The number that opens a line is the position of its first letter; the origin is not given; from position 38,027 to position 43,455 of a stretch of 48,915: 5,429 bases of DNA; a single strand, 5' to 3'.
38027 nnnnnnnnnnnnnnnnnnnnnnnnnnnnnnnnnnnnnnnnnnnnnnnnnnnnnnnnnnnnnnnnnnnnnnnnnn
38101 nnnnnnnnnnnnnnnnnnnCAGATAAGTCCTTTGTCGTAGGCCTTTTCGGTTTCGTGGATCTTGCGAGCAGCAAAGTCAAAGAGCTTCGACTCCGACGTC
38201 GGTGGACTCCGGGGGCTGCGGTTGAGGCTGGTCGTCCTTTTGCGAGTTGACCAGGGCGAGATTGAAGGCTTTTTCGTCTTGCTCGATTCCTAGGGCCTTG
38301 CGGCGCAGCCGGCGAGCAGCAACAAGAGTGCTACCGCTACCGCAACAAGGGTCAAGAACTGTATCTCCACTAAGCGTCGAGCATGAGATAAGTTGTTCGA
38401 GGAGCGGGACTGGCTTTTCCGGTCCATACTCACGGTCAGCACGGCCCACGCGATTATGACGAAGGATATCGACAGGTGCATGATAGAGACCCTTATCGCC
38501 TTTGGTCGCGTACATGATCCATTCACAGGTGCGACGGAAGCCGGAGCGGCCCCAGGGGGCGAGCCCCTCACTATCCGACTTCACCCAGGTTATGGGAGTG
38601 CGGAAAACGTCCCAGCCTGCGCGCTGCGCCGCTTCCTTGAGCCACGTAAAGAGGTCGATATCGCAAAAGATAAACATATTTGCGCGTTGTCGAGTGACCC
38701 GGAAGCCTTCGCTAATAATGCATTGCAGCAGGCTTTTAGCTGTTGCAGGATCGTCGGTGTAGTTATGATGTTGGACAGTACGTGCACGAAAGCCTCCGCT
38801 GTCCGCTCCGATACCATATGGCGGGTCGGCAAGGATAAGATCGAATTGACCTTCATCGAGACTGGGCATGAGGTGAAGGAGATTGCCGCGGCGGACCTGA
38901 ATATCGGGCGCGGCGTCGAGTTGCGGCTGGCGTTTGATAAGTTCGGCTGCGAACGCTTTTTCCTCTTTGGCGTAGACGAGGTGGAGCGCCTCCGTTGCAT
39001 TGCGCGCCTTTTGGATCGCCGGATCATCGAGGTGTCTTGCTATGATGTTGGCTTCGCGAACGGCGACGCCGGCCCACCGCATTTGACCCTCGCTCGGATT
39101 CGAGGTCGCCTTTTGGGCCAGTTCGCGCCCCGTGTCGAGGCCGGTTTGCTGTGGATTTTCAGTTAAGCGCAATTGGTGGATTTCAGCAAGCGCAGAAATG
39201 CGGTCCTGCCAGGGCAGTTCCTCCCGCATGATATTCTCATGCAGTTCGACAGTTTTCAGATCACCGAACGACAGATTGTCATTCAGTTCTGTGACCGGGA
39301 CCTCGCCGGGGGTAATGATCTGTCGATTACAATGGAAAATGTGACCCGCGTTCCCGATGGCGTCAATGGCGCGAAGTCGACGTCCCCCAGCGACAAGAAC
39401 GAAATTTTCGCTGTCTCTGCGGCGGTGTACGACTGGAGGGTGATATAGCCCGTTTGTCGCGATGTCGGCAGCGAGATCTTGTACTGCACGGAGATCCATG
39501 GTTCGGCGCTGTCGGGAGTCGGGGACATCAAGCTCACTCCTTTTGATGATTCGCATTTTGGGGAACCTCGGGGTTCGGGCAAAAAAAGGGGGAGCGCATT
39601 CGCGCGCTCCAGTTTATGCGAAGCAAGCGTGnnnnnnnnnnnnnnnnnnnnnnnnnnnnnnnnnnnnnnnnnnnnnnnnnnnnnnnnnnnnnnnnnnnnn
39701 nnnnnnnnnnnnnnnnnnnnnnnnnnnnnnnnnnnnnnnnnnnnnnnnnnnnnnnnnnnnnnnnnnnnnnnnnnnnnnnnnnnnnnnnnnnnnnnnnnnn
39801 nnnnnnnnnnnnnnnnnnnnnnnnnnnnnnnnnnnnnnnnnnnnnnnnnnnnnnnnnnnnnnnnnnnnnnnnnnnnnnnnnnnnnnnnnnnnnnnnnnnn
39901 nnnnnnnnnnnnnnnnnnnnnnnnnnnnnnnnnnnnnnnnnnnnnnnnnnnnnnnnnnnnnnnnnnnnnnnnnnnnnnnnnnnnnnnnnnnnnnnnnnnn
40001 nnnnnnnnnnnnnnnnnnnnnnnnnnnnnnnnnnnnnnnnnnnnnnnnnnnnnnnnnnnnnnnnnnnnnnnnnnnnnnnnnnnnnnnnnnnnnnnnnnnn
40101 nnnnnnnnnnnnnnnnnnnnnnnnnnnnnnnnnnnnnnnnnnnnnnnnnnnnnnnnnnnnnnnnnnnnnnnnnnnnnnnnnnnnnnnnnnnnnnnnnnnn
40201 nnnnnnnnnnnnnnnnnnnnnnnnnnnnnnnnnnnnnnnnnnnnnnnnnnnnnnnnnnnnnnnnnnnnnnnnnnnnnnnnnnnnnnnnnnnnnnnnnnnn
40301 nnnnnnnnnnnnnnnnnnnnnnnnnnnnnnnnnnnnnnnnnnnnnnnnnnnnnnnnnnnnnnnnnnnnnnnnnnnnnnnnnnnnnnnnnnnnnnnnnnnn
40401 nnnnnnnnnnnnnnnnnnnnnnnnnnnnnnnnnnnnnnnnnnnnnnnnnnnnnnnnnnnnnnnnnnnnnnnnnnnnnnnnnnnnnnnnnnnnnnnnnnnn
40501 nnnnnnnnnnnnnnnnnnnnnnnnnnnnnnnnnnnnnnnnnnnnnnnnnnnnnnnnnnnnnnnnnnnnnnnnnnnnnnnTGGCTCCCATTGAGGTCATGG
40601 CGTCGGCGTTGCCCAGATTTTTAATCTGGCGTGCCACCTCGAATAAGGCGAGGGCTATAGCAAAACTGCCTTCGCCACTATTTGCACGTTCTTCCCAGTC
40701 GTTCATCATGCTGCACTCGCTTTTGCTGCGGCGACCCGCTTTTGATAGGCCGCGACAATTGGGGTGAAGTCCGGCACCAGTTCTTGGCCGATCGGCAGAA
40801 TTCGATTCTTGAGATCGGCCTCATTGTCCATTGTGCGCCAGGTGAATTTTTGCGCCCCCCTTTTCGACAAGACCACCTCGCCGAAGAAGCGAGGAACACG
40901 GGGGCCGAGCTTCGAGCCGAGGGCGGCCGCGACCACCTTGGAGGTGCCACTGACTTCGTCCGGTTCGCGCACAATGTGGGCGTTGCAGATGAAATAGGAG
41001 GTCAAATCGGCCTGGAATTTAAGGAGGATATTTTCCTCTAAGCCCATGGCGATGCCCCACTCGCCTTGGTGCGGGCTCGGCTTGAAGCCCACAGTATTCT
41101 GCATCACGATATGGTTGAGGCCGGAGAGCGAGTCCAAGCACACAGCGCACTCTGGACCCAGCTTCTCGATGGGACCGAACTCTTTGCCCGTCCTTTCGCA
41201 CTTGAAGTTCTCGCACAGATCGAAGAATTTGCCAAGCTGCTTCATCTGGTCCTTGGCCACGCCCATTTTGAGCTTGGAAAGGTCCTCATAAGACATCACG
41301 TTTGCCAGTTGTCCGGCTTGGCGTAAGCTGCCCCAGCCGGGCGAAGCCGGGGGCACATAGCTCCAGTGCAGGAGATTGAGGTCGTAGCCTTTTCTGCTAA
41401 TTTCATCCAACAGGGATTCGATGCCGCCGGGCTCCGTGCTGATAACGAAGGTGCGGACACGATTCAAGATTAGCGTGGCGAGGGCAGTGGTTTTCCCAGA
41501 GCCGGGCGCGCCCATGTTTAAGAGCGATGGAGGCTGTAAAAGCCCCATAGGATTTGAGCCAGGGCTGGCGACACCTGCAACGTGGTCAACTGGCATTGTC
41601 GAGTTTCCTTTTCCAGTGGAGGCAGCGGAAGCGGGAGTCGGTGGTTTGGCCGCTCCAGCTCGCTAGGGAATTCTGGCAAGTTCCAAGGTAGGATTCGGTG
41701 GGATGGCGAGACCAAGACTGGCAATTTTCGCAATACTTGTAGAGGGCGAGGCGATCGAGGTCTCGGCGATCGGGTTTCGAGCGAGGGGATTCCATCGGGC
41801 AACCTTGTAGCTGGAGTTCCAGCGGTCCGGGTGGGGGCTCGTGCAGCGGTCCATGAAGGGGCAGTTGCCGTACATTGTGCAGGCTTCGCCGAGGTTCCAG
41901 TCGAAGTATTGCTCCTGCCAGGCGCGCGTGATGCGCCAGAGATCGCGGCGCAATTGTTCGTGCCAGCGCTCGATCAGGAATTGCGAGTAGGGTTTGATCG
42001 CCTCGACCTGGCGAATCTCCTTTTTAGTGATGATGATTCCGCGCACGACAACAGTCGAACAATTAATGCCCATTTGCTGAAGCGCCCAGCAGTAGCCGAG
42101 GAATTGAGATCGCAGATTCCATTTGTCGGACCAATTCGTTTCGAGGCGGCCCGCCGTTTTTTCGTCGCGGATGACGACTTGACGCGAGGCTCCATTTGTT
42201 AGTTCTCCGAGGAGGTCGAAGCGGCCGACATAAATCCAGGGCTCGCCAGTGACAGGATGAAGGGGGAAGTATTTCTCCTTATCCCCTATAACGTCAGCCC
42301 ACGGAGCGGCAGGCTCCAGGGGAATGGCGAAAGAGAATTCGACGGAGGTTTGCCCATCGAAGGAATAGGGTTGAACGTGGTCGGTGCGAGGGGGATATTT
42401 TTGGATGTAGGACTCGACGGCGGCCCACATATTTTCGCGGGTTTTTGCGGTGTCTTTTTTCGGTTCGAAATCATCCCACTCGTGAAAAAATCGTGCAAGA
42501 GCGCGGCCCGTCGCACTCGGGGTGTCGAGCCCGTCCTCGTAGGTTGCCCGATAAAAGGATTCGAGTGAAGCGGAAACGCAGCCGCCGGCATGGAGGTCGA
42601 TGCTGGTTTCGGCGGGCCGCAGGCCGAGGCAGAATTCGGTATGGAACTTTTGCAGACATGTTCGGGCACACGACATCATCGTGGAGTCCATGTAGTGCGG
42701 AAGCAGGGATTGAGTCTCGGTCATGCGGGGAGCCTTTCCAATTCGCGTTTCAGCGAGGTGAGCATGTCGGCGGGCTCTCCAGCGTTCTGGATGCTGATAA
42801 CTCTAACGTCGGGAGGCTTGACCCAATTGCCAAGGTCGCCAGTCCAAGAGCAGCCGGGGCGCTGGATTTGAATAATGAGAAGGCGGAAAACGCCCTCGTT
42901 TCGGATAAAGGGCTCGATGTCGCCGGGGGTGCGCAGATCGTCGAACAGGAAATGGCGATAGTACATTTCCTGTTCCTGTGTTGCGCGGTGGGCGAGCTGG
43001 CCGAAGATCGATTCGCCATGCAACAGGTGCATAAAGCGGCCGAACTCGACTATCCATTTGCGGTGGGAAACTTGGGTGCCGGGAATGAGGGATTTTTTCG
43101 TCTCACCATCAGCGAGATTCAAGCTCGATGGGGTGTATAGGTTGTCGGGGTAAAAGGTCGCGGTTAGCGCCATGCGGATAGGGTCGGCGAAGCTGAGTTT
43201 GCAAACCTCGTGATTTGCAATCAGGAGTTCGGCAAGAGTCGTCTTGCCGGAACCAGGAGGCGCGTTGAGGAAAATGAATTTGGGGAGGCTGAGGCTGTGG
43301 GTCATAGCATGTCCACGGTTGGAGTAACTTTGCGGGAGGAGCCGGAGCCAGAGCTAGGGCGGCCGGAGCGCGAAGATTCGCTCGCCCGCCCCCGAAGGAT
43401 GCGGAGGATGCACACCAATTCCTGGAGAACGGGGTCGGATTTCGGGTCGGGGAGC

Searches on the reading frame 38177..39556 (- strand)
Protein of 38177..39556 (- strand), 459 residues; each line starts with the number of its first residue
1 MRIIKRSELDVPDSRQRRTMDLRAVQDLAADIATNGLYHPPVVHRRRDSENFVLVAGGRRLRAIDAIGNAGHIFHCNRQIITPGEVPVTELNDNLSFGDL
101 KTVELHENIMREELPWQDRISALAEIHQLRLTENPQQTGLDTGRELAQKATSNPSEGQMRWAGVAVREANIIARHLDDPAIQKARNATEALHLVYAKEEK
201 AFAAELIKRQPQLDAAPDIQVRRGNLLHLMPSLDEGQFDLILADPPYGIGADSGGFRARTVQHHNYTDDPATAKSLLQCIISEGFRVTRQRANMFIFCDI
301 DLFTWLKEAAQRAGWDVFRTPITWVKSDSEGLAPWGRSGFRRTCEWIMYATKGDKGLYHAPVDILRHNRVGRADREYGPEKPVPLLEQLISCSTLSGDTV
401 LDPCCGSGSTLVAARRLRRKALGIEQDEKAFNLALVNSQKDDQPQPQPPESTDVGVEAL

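Call 52: search_protein_families(library=pfam, proteins=[window:38177-39556:-], max_evalue=0.001)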
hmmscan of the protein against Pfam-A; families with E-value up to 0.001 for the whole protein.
window:38177-39556:- (459 aa): 5 families
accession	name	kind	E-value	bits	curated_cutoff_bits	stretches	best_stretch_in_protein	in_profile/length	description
PF01555.25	N6_N4_Mtase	-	1.4e-24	87.8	26.7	1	239-434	2-219/221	DNA methylase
PF01170.24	UPF0020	-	2.9e-06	27.6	22.3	0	392-434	24-67/197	RMKL-like, methyltransferase domain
PF02195.25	ParB_N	-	7e-06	26.4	26.3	1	9-68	11-69/95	ParB N-terminal domain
PF03602.21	Cons_hypoth95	-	1.6e-05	25.1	24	0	395-440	40-86/182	Conserved hypothetical protein 95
PF02384.22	N6_Mtase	-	2.2e-05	24.4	20.4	0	377-437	29-96/311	N-6 DNA Methylase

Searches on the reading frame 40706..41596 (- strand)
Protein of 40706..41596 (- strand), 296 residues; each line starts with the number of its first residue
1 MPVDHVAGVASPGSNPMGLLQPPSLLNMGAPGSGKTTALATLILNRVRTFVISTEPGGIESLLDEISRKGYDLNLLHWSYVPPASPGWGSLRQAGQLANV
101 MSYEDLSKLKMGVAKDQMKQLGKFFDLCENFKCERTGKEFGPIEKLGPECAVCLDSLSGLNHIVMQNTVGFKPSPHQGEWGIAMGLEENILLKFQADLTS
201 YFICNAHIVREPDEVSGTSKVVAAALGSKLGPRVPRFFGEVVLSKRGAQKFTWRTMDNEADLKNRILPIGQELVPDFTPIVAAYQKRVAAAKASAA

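Call 52: search_protein_families(library=pfam, proteins=[window:40706-41596:-], max_evalue=0.001)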
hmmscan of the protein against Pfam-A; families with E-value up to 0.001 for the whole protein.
window:40706-41596:- (296 aa): 0 families

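Call 79: search_protein_families(library=phrogs, proteins=[window:40706-41596:-], max_evalue=0.001)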
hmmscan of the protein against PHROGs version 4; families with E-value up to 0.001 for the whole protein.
window:40706-41596:- (296 aa): 1 family
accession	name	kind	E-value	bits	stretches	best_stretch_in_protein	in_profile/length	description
phrog_124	-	DNA, RNA and nucleotide metabolism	4.8e-06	27.2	1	21-273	42-242/382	Sak4-like ssDNA annealing protein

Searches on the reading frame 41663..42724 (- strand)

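Call 52: search_protein_families(library=pfam, proteins=[window:41663-42724:-], max_evalue=0.001)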
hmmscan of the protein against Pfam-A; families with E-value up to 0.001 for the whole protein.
window:41663-42724:- (353 aa): 0 families

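Call 79: search_protein_families(library=phrogs, proteins=[window:41663-42724:-], max_evalue=0.001)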
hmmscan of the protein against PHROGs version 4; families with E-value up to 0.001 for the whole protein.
window:41663-42724:- (353 aa): 1 family
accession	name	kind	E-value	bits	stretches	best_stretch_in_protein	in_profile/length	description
phrog_1218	-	DNA, RNA and nucleotide metabolism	1.5e-10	41.9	1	16-230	14-201/364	exonuclease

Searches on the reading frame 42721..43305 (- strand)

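Call 79: search_protein_families(library=phrogs, proteins=[window:42721-43305:-], max_evalue=0.001)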
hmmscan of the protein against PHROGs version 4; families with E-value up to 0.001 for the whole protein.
window:42721-43305:- (194 aa): 2 families
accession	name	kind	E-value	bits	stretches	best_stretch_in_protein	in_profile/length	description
phrog_139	-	other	9.2e-23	82.2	1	5-180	80-251/342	deoxynucleoside monophosphate kinase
phrog_31701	-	unknown function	0.00094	20.4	0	7-43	11-48/89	-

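Call 81: search_protein_families(library=pfam, proteins=[window:42721-43305:-], max_evalue=0.001)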
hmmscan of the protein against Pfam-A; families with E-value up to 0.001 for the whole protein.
window:42721-43305:- (194 aa): 0 families
